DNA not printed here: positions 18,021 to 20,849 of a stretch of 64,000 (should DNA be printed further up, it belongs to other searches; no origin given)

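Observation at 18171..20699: DinG/XPD-family Fe-S helicase fused to an N-terminal RadC-like JAB/JAMM domain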

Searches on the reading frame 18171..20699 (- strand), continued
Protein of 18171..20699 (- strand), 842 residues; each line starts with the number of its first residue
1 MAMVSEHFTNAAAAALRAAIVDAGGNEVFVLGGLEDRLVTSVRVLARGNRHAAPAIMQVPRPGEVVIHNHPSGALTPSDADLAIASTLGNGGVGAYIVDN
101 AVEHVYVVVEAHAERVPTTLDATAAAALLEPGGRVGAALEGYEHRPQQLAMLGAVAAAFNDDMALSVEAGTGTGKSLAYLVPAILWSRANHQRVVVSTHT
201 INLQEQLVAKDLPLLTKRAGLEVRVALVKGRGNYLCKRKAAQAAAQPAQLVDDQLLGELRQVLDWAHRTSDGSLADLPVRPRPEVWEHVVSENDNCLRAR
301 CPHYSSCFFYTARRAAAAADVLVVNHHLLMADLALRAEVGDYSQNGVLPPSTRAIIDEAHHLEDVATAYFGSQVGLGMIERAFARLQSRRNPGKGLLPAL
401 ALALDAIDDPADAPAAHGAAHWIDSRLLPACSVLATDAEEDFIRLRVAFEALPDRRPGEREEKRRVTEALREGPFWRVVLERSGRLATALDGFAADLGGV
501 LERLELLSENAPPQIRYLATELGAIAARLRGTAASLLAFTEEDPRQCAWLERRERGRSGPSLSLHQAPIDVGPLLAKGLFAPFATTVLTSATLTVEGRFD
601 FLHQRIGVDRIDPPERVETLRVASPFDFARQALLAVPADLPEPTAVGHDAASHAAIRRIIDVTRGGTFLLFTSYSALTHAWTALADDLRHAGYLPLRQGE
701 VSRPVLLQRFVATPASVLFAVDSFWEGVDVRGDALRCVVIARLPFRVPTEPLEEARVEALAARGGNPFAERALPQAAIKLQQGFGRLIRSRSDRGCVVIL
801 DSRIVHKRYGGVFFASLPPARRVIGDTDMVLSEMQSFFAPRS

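Call 32: search_solved_structures(query=window:18171-20699:-, max_evalue=0.001)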
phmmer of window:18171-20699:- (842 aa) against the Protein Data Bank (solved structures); distinct sequences matched with E-value up to 0.001: 9.
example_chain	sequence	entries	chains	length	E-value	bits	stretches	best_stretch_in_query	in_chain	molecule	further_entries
6fwr_A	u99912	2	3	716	3.1e-46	161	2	148-367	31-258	ATP-dependent DNA helicase DinG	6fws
8zef_A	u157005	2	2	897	2.7e-36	128.1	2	570-828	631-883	3'-5' exonuclease DinG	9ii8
9p55_A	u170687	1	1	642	1.2e-12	49.9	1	658-804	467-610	ATP-dependent DNA helicase XPD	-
4a15_A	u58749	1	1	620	3.9e-12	48.2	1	658-804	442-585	ATP-DEPENDENT DNA HELICASE TA0057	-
5h8w_A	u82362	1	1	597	8.2e-11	43.8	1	658-804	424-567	ATP-dependent DNA helicase Ta0057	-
2vsf_A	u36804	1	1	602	1.6e-10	42.9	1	658-804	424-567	DNA REPAIR HELICASE RAD3 RELATED PROTEIN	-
8s35_M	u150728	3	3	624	2.2e-10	42.4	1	148-321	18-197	DEAD/DEAH box helicase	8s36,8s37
9ej9_A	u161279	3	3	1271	1.3e-06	29.9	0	142-189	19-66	Fanconi anemia group J protein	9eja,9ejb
9kqh_A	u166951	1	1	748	0.00063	21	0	654-806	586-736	DNA 5'-3' helicase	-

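Call 44: predict_structure(alignment_id=A1)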
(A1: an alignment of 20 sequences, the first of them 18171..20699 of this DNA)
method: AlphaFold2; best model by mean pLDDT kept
length: 842 residues; sequences in the alignment: 20
mean_pLDDT: 79.7   pTM: 0.73
mean pLDDT of the five models: 79.7, 76.8, 73.8, 73.2, 70.1
residues with pLDDT >= 90: 225; 70-90: 432; 50-70: 153; < 50: 32
segments of 3 or more residues with pLDDT < 50: 292-311, 341-345
pLDDT, mean of each block of 10 residues (from residue 1): 88 78 69 83 65 62 82 72 80 86 87 77 91 83 84 94 86 85 91 83 72 85 76 62 65 70 76 59 66 41 42 64 82 64 54 86 77 87 84 86 90 92 93 92 92 75 88 93 95 92 84 74 77 91 90 76 90 80 85 54 73 75 81 91 85 94 91 85 95 92 83 92 69 82 67 83 73 66 75 87 79 73 92 89 46
secondary structure, 60 per line:
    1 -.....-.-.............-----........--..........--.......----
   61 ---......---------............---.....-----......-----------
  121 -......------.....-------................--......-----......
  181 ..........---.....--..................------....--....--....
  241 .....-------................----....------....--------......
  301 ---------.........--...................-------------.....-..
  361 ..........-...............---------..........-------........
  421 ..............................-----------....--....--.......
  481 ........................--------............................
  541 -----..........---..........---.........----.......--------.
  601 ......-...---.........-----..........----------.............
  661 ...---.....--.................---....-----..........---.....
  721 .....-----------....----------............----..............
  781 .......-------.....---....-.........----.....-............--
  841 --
elements in order (helices of 4 or more, strands of 3 or more residues): H10-22 E28-35 E38-47 H50-56 E64-69 H79-90 E94-98 E104-109 H122-127 H134-138 H146-161 E164-169 H175-190 E194-198 H201-218 E225-228 H237-245 H253-268 H283-286 H295-300 H310-318 E321-325 H326-339 E353-357 H359-370 E372-375 H376-386 H396-405 H413-450 E462-465 H468-471 H474-504 H513-540 E546-555 E559-568 H572-580 E585-591 H600-606 E617-622 H628-631 E632-637 H648-663 E667-671 H674-690 E694-697 H703-712 E716-721 H722-725 E737-740 H751-762 H767-787 E795-799 H803-806 H808-816 E821-825 H827-838

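Call 48: list_cluster_members(proteins=[P0001, P0002, P0010])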
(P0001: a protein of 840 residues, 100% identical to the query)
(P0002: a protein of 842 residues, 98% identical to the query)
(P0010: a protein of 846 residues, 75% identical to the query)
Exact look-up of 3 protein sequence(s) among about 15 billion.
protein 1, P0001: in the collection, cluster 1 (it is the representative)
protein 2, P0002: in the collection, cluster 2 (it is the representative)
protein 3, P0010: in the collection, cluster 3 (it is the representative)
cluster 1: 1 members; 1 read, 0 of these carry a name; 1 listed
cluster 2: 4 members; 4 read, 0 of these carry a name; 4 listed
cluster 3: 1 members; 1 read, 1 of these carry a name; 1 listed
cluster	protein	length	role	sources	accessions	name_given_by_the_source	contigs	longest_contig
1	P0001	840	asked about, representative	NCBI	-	-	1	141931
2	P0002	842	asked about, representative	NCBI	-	-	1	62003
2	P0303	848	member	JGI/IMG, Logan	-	-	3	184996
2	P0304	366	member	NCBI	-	-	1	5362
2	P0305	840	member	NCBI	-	-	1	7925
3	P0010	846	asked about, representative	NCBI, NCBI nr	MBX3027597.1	DEAD/DEAH box helicase family protein [bacterium]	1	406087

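Call 49: fold_search(model_id=the predicted structure, library=pdb)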
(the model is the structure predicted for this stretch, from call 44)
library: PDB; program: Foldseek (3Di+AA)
matches with E <= 10: 1121; with E <= 0.001: 162
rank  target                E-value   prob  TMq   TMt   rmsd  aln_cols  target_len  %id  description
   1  6fws_B                3.5e-35  1.00  0.63  0.76   5.6       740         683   25  Structure of DinG in complex with ssDNA and ADPBeF (released 2018-12-19)
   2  6fwr_A                5.6e-35  1.00  0.61  0.72   6.7       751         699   26  Structure of DinG in complex with ssDNA (released 2018-12-19)
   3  6fws_A                2.5e-34  1.00  0.61  0.73   6.4       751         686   24  Structure of DinG in complex with ssDNA and ADPBeF (released 2018-12-19)
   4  9ii8_A                5.0e-29  1.00  0.57  0.54   8.1       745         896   20  Crystal structure of Staphylococcus aureus DinG protein in complex with ssDNA (released 2025-06-25)
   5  8zef_A                1.6e-27  1.00  0.57  0.54   8.5       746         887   20  Crystal structure of Staphylococcus aureus DinG protein in complex with ssDNA and Ca2+ (released 2025-05-21)
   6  9p55                  6.3e-23  1.00  0.49  0.63  10.2       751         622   16  Structure of DNA-free long form XPD from Thermoplasma acidophilum (released 2026-01-21)
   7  9kqh_A                5.2e-22  1.00  0.48  0.54  13.0       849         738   13  Crystal structure of Finegoldia magna DinG in complex with ssDNA and ADPNP (released 2025-12-03)
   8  5h8w_A                4.9e-21  1.00  0.48  0.65   9.8       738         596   17  XPD mechanism (released 2016-01-13)
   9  7o4i_0                8.3e-21  1.00  0.50  0.56  11.0       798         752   14  Yeast RNA polymerase II transcription pre-initiation complex with initial transcription bubble (released 2021-06-16)
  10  4a15_A                9.6e-21  1.00  0.48  0.65   9.6       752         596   16  Crystal structure of an XPD DNA complex (released 2012-02-01)
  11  7xex_C                2.5e-20  1.00  0.50  0.67   7.9       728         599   19  Crystal strucutre of apoCasDinG (released 2023-07-26)
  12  8e2w                  3.2e-20  1.00  0.51  0.67   7.2       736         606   18  Structure of CRISPR-Associated DinG (released 2023-06-21)
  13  8rev_A                4.5e-20  1.00  0.51  0.59   9.6       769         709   17  Structure of XPD stalled at a Y-fork DNA containing a interstrand crosslink (released 2024-05-29)
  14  2vsf                  7.2e-20  1.00  0.47  0.64   9.9       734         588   17  Structure of XPD from Thermoplasma acidophilum (released 2008-07-08)
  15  7xf0_A                9.2e-20  1.00  0.50  0.68   6.6       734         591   18  Crystal strucutre of CasDinG in complex with ATP (released 2023-07-26)
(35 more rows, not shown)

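Call 50: find_encoding_contigs(protein=P0001, flank=3000, max_places=2)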
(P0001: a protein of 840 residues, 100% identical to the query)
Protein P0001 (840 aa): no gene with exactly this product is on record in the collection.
